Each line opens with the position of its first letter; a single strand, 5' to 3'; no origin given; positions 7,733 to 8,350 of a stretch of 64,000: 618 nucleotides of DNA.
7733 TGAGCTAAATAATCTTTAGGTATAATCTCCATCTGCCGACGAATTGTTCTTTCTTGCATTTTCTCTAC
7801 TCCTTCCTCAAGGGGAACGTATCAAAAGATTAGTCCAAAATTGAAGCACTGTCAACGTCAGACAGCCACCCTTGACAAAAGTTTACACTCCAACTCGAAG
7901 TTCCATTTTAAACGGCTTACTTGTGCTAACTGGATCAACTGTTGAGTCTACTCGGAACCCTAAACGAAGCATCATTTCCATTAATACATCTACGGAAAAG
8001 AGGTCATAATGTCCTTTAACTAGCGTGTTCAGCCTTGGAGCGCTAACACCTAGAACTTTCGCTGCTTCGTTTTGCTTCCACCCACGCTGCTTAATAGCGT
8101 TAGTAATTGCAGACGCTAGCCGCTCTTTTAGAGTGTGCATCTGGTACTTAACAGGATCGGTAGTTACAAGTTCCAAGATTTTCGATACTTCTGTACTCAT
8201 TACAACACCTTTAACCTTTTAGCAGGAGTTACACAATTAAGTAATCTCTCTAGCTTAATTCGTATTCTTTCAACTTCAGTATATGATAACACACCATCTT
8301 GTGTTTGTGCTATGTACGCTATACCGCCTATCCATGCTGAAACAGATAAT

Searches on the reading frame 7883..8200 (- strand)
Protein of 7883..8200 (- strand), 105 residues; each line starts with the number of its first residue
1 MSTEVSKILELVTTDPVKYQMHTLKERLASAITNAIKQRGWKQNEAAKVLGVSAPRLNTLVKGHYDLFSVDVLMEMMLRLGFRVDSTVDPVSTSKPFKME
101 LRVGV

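Call 30: search_protein_families(library=pfam, proteins=[window:7883-8200:-], max_evalue=0.1)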
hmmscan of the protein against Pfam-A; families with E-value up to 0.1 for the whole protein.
window:7883-8200:- (105 aa): 6 families
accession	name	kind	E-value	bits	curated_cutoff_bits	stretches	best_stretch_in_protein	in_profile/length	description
PF13744.12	HTH_37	-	8.6e-18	64.4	27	1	23-85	14-76/80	Helix-turn-helix domain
PF01381.28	HTH_3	-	2.3e-05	24.8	23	1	35-81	4-49/55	Helix-turn-helix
PF13560.12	HTH_31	-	0.001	19.8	27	1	38-77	12-51/64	Helix-turn-helix domain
PF02954.25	HTH_8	-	0.0012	19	22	1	31-54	9-32/42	Bacterial regulatory protein, Fis family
PF13443.12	HTH_26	-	0.06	14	22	0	34-75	4-45/63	Cro/C1-type HTH DNA-binding domain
PF13384.12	HTH_23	-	0.083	13.2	24.6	0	25-57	5-34/50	Homeodomain-like domain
